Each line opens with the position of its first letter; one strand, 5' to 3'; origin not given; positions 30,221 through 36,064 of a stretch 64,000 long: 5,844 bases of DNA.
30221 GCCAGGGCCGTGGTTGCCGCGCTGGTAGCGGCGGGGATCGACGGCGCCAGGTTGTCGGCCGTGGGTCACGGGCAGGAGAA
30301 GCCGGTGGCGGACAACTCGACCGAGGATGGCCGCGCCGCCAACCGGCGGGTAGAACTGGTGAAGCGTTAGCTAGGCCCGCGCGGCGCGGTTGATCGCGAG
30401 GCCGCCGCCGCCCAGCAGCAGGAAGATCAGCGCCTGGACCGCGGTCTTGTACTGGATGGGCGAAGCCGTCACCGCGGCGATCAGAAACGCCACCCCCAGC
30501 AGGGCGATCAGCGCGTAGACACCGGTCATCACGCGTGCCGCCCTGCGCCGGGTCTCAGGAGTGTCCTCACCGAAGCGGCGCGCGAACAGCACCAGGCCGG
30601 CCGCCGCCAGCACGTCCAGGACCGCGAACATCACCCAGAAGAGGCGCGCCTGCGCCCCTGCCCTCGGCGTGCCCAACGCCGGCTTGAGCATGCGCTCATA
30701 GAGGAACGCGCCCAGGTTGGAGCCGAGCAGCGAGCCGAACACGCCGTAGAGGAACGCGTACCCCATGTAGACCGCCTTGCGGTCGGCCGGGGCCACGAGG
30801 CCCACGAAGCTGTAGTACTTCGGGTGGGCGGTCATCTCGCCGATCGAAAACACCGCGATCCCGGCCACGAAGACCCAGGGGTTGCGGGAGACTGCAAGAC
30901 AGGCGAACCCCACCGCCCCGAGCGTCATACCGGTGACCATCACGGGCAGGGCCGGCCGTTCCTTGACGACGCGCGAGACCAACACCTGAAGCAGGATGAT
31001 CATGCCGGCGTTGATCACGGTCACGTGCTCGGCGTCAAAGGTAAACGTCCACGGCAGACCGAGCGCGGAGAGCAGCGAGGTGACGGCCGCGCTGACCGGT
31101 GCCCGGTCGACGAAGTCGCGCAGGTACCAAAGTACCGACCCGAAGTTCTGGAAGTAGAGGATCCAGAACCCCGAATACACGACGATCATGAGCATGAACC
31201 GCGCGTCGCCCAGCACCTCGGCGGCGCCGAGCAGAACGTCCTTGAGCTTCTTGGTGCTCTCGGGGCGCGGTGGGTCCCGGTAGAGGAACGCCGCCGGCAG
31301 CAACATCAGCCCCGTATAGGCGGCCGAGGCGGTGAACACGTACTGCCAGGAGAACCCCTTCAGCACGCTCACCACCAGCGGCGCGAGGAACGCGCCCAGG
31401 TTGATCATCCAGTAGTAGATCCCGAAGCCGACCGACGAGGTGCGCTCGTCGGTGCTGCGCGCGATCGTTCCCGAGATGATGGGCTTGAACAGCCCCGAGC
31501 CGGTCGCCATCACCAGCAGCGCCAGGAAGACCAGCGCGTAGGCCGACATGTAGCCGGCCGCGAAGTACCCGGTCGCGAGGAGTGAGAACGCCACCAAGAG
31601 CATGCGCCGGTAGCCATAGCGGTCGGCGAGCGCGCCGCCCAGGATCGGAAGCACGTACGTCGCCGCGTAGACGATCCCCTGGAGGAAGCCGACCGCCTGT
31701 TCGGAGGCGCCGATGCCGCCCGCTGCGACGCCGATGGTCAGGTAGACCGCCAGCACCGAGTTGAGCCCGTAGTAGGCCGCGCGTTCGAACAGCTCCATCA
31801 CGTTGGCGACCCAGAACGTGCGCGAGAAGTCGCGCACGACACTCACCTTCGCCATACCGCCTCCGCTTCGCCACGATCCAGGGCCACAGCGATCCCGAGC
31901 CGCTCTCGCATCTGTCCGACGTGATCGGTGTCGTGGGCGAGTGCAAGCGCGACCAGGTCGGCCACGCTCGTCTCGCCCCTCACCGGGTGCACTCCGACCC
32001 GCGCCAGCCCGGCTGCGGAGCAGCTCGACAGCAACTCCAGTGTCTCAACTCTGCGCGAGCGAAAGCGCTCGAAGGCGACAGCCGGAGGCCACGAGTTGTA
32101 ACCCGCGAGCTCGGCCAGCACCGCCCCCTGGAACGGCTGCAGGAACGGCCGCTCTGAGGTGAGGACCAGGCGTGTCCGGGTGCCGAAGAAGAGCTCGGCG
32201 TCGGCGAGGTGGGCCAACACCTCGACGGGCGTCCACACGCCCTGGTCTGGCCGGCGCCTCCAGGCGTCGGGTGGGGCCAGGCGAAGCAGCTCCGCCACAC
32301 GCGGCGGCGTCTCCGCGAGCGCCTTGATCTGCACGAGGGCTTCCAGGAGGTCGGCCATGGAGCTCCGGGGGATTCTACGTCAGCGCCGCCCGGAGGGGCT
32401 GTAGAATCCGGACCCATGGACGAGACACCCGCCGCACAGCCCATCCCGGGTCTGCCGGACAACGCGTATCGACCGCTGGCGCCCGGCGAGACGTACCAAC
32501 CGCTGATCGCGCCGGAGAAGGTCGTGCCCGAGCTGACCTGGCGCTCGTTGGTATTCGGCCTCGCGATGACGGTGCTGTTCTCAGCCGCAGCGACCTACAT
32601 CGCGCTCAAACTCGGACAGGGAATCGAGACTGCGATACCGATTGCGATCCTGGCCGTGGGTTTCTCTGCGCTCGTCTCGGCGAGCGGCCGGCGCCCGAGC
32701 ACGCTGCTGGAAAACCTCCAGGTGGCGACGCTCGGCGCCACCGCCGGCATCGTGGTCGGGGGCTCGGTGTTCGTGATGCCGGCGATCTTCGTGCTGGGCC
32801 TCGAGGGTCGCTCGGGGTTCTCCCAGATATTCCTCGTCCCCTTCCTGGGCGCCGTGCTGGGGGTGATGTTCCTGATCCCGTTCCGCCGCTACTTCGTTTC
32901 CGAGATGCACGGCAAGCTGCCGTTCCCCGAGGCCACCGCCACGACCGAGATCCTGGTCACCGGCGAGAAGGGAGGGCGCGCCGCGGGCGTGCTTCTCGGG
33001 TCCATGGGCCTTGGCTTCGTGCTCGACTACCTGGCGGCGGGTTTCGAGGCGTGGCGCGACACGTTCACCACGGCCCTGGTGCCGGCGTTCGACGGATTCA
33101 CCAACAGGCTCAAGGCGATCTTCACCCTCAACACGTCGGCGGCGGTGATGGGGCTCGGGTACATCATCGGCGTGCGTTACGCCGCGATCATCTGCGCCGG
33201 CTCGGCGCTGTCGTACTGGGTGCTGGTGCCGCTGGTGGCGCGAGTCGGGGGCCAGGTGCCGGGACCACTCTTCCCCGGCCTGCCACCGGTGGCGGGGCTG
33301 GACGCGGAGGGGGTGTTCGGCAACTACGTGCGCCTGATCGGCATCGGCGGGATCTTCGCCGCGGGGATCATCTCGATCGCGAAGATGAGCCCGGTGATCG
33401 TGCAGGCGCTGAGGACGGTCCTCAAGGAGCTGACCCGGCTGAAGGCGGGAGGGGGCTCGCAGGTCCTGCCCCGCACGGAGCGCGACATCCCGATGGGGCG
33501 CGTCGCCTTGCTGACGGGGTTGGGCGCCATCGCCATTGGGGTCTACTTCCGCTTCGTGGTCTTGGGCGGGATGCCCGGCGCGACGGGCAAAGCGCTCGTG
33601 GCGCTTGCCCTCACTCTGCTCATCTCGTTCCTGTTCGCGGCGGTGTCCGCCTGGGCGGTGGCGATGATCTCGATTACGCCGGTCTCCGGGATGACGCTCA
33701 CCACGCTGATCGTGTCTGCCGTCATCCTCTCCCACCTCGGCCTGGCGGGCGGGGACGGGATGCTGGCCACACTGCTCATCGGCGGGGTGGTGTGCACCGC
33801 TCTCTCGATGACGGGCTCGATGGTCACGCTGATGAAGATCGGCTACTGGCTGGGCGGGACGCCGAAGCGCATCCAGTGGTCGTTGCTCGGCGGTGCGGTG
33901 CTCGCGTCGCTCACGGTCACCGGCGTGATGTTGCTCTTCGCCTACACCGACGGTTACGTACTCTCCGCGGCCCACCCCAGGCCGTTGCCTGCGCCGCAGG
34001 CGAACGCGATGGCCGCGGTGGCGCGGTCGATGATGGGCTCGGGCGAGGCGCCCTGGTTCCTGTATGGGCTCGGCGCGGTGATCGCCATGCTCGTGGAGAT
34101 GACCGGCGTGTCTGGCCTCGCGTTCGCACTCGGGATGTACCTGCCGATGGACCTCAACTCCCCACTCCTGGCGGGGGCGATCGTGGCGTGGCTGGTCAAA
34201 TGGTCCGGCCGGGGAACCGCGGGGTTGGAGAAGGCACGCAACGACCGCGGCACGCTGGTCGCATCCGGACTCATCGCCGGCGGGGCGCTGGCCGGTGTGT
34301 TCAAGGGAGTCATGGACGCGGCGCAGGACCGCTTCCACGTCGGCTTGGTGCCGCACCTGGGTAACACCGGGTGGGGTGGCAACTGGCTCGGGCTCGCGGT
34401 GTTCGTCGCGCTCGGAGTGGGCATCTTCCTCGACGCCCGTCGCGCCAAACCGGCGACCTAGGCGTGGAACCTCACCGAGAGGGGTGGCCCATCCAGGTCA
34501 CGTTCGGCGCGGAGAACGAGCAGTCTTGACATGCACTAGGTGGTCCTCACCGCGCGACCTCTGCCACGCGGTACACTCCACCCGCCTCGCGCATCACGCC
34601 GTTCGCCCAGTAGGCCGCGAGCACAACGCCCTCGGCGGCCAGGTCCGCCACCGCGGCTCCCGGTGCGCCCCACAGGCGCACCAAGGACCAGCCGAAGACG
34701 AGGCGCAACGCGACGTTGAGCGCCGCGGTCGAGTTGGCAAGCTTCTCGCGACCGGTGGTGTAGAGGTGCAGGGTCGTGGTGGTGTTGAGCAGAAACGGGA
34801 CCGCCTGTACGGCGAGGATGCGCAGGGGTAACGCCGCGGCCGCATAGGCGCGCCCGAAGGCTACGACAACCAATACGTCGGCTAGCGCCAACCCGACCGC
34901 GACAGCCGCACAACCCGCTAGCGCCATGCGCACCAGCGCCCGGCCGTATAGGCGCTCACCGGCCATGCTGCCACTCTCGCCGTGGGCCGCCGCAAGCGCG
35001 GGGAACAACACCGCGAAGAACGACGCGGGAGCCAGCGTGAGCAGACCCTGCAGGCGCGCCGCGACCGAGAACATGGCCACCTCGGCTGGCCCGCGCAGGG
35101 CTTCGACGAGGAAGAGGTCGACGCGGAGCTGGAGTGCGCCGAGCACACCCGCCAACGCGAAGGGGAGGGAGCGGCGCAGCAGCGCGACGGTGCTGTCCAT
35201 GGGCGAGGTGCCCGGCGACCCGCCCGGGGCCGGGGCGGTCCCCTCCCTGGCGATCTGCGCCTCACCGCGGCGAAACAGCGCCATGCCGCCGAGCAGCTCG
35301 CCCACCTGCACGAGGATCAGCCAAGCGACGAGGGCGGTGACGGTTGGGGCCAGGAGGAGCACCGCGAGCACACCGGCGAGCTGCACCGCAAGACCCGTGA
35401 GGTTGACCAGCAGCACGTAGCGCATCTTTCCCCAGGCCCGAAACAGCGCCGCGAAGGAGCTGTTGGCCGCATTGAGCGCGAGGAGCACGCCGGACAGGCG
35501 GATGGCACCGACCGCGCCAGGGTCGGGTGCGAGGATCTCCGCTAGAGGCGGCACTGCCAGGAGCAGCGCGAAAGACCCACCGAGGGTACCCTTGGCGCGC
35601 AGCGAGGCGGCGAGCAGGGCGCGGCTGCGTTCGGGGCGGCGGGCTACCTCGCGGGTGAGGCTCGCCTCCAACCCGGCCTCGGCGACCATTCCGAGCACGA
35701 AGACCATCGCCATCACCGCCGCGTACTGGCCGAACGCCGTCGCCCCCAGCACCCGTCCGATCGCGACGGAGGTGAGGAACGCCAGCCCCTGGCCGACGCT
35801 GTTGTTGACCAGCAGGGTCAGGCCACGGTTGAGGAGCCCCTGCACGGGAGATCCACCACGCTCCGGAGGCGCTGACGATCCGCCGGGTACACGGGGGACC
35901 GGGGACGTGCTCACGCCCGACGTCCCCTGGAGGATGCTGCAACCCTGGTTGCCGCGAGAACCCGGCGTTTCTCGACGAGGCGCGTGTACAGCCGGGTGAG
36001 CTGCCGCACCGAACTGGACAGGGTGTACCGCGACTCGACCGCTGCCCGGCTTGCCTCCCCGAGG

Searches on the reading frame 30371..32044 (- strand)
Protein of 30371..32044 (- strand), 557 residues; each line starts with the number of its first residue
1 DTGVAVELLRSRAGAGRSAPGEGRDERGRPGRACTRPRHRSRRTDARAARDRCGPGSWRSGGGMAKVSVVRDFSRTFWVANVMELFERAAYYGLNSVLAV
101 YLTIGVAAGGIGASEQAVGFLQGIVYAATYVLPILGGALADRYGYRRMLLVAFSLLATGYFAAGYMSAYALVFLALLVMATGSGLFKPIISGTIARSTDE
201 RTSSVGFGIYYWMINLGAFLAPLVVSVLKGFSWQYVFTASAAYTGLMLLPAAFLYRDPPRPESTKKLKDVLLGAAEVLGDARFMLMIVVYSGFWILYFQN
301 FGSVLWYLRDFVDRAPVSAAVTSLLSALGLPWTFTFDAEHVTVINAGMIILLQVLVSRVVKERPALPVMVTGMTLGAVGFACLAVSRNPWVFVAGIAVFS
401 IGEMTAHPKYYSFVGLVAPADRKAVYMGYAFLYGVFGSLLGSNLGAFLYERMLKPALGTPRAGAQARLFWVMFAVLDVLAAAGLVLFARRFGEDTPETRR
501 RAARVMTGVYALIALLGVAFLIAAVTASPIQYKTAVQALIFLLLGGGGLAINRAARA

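Call 7: search_protein_families(library=pfam, proteins=[window:30371-32044:-], max_evalue=0.001)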
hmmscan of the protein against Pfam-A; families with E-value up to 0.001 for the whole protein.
window:30371-32044:- (557 aa): 2 families
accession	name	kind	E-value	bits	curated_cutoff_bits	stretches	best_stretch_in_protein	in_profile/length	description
PF07690.21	MFS_1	-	2.3e-30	106.1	33.4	1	91-441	8-346/347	Major Facilitator Superfamily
PF00854.27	PTR2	-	1.7e-08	34.2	27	1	167-242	30-109/392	POT family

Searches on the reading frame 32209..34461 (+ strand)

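Call 7: search_protein_families(library=pfam, proteins=[window:32209-34461:+], max_evalue=0.001)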
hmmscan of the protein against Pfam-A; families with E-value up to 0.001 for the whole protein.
window:32209-34461:+ (750 aa): 1 family
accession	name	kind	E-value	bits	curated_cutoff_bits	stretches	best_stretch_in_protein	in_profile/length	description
PF03169.20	OPT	-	3.4e-81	274.2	25.8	1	108-698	1-618/623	OPT oligopeptide transporter protein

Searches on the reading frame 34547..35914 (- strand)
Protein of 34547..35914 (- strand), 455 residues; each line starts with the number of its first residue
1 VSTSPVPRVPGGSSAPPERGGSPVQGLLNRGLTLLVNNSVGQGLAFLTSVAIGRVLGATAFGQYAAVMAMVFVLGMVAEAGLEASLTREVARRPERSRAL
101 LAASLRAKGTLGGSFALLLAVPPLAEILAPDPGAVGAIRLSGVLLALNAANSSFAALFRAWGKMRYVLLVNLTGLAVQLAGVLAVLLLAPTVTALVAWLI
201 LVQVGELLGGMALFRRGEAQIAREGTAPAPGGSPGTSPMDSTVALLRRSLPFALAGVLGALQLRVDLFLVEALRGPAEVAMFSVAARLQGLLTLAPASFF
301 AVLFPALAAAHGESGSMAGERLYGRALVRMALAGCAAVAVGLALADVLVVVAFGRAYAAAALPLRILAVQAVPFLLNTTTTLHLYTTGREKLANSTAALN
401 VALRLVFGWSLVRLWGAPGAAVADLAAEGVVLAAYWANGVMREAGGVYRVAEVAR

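Call 7: search_protein_families(library=pfam, proteins=[window:34547-35914:-], max_evalue=0.001)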
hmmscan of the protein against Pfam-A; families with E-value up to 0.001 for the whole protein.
window:34547-35914:- (455 aa): 2 families
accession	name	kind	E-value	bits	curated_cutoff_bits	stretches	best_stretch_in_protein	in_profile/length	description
PF01943.22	Polysacc_synt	-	7.9e-23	81.7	28.2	1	32-309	6-272/274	Polysaccharide biosynthesis protein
PF13440.11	Polysacc_synt_3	-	2.1e-09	37.5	23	1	53-360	3-291/293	Polysaccharide biosynthesis protein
